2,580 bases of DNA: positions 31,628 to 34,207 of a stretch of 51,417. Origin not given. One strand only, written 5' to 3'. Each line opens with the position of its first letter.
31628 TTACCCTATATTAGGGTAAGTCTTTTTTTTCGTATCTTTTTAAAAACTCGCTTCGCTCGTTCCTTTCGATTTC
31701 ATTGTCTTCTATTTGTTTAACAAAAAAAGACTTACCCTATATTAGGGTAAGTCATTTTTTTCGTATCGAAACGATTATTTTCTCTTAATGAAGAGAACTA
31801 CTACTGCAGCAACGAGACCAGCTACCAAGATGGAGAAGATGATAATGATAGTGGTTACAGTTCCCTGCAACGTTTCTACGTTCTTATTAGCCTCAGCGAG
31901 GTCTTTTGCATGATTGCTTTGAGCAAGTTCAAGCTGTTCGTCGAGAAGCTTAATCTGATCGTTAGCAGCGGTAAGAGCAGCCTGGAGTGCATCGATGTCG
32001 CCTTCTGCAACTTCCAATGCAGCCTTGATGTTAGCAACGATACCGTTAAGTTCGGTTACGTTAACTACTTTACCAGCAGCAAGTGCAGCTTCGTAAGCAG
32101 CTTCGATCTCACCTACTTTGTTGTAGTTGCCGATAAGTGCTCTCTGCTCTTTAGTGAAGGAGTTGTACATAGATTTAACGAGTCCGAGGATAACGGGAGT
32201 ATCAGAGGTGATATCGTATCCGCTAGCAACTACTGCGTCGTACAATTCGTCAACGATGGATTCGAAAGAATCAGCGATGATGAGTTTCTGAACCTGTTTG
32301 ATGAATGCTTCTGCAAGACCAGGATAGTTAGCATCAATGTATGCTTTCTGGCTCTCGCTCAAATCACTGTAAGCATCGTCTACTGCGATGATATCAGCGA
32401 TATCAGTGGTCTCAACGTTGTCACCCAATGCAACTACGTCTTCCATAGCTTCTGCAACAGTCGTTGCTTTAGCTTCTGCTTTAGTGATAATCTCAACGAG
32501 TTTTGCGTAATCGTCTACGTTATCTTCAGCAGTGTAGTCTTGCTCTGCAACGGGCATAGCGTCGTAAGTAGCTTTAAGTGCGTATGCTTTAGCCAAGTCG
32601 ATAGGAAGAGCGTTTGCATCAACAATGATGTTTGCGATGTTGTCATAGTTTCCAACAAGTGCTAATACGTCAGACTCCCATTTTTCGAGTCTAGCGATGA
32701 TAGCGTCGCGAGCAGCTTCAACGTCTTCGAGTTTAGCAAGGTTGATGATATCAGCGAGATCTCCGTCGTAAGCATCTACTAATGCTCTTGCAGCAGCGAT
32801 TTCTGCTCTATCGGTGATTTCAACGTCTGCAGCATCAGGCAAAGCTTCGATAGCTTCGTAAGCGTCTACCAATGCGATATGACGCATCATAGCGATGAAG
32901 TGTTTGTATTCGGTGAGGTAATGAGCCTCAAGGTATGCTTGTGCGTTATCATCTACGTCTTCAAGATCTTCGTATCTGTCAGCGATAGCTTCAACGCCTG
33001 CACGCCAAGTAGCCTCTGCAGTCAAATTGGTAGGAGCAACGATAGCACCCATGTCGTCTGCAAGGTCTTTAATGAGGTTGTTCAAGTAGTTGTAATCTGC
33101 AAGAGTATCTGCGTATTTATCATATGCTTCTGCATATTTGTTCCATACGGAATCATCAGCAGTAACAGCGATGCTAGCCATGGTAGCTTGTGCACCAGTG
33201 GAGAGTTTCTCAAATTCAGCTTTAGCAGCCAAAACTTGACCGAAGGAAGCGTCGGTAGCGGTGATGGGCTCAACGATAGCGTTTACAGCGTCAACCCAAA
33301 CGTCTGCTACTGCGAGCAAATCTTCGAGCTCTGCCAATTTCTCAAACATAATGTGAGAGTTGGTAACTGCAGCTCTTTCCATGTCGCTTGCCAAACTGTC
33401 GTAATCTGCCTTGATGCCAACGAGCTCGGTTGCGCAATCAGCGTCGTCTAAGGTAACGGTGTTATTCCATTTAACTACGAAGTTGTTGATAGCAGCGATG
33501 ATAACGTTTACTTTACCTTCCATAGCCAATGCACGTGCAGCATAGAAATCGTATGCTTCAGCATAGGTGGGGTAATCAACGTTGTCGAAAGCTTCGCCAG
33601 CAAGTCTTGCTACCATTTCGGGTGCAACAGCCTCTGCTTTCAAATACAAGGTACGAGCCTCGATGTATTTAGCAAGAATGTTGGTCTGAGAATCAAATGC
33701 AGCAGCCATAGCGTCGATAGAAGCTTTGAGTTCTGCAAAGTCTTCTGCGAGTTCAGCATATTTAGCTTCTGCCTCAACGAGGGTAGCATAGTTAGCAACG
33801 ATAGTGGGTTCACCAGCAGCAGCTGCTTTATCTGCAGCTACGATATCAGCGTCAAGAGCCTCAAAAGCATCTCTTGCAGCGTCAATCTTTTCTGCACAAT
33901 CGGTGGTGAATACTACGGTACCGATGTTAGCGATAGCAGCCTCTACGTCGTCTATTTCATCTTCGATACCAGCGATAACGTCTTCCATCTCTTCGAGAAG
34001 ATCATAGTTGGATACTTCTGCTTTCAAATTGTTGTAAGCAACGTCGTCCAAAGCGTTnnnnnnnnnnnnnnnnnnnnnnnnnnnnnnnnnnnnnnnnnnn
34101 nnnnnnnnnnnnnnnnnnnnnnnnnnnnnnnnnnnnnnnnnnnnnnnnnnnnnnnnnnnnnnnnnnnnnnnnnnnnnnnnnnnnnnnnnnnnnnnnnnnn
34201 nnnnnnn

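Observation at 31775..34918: A ~1050-aa helical surface-protein gene is split by one in-frame TAA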

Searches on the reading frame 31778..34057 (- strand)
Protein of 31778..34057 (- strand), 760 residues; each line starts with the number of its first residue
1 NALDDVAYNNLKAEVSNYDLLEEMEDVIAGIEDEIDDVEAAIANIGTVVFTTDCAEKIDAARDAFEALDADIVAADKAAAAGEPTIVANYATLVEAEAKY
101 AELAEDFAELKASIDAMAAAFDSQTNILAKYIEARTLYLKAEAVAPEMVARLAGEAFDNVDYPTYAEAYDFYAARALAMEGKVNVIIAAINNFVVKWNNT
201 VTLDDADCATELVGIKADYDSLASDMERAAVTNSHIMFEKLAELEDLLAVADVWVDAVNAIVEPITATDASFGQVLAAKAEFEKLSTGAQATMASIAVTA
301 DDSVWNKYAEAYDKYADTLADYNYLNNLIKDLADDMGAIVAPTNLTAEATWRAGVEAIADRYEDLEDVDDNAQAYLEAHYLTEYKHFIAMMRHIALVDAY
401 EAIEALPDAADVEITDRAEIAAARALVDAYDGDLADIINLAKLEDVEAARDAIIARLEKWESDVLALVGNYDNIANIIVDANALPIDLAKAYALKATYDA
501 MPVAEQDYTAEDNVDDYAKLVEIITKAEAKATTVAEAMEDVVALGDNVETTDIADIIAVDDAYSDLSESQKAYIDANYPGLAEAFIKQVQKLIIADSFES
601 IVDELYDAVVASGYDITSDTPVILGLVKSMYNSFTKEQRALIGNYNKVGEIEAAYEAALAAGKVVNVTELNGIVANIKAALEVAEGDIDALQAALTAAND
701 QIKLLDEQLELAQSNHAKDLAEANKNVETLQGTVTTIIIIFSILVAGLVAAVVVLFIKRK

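Call 7: search_protein_families(library=pfam, proteins=[window:31778-34057:-], max_evalue=0.01)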
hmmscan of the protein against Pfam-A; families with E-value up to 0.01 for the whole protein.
window:31778-34057:- (760 aa): 0 families

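Call 8: search_protein_families(library=ncbifam, proteins=[window:31778-34057:-], max_evalue=0.01)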
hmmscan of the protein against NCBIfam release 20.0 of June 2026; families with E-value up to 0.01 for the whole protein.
window:31778-34057:- (760 aa): 1 family
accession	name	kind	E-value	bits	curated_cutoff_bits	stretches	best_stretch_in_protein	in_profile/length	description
NF045487.1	ASRP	equivalog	0.0011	17.7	300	0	668-734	358-424/593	archaea-specific SMC-related protein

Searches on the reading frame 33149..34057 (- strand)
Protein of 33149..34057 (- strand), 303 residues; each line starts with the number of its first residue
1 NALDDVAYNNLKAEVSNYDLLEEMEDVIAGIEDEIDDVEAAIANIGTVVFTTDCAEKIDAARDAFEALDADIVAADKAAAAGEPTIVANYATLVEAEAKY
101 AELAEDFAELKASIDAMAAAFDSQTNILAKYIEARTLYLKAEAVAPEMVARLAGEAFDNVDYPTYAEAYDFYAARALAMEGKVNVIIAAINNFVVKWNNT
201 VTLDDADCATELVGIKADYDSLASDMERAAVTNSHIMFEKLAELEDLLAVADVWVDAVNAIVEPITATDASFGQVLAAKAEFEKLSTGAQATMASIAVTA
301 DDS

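Call 65: predict_structure(alignment_id=A3)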
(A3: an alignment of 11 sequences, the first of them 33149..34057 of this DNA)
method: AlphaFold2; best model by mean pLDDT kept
length: 303 residues; sequences in the alignment: 11
mean_pLDDT: 87.4   pTM: 0.69
mean pLDDT of the five models: 87.4, 87.2, 87.2, 85.7, 85.5
residues with pLDDT >= 90: 177; 70-90: 98; 50-70: 16; < 50: 12
segments of 3 or more residues with pLDDT < 50: 1-5, 299-303
pLDDT, mean of each block of 10 residues (from residue 1): 46 63 83 94 96 96 96 88 83 95 97 96 89 96 94 92 95 92 92 94 86 95 88 94 90 88 80 88 86 65 34
secondary structure, 60 per line:
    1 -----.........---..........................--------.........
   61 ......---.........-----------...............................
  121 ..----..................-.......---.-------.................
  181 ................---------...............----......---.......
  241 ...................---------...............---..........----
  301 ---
elements in order: H6-14 H18-43 H52-66 H70-78 H90-122 H127-144 H146-152 H165-196 H206-220 H225-230 H234-259 H269-283 H287-296
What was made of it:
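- On Known helical surface or S-layer folds (spectrin repeats, SbsC N-terminal domain): The model of residues 288-590 has pLDDT 87.4 (call 65).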

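Call 67: fold_search(model_id=the predicted structure, library=pdb)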
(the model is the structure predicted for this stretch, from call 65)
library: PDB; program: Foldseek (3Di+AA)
matches with E <= 10: 121; with E <= 0.001: 0
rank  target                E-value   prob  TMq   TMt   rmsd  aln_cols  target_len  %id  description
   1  8v9o_E                8.7e-01  0.10  0.13  0.14  17.8       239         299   12  Imaging scaffold engineered to bind the therapeutic protein target BARD1 (released 2024-05-15)
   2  8pr0_B                9.6e-01  0.20  0.23  0.19  19.8       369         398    8  Cytoplasmic dynein-A heavy chain bound to dynactin-p150glued and IC-LC tower (released 2024-03-27)
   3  4uj6                  1.0e+00  0.33  0.26  0.15  10.0       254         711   14  Structure of surface layer protein SbsC, domains 1-6 (released 2016-04-27)
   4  7k5c_A                1.1e+00  0.09  0.16  0.10  19.1       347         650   12  Structure of T7 DNA ejectosome periplasmic tunnel (released 2021-07-28)
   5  4y6w                  1.1e+00  0.16  0.16  0.21  19.1       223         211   13  Crystal structure of Podosopora anserina putative kinesin light chain nearly identical TPR-like repeats (released 2015-10-07)
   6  4uic                  1.7e+00  0.21  0.26  0.15   9.9       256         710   14  Crystal structure of the S-layer protein rSbsC(31-844) (released 2016-04-13)
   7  9yne_A                1.7e+00  0.16  0.24  0.04  15.7       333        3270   10  Motor domain of human dynein-1 in pre-power stroke bound to dynactin-p150glued-CC1B-ICD and LIS1 (released 2026-01-28)
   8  2ra1                  1.8e+00  0.23  0.26  0.22   9.7       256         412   13  Crystal structure of the N-terminal part of the bacterial S-layer protein SbsC (released 2008-08-19)
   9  5bw9_h                1.8e+00  0.09  0.13  0.10  17.6       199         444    9  Crystal Structure of Yeast V1-ATPase in the Autoinhibited Form (released 2016-06-08)
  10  5bw9_H                1.8e+00  0.09  0.13  0.10  17.6       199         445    9  Crystal Structure of Yeast V1-ATPase in the Autoinhibited Form (released 2016-06-08)
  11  4p9t_A                1.8e+00  0.08  0.13  0.17  23.8       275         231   12  Structure of the free form of the N-terminal VH1 domain of monomeric alpha-catenin (released 2015-04-29)
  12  3urz_B                1.9e+00  0.09  0.13  0.18  14.9       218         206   12  Crystal structure of a putative protein binding protein (BACOVA_03105) from Bacteroides ovatus ATCC 8483 at 2.19 A res (released 2011-12-14)
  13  9qo3_D                1.9e+00  0.06  0.14  0.12  21.7       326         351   14  Dissociation-state-2 of 9-subunit CSN and SCF (SKP1-SKP2-CKS1) complex (released 2026-02-18)
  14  5j4o                  2.1e+00  0.07  0.13  0.16  21.7       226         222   14  Structure of human erythrocytic Spectrin alpha chain repeats 16-17 (released 2017-04-12)
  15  7y5g_A                2.2e+00  0.08  0.15  0.15  21.4       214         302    9  Cryo-EM structure of a eukaryotic ZnT8 in the presence of zinc (released 2022-12-14)
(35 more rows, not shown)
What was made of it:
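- On Known helical surface or S-layer folds (spectrin repeats, SbsC N-terminal domain): The best Foldseek PDB E-value is 0.87, and SbsC scores E of about 1-1.8 with TM 0.26 (call 67).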
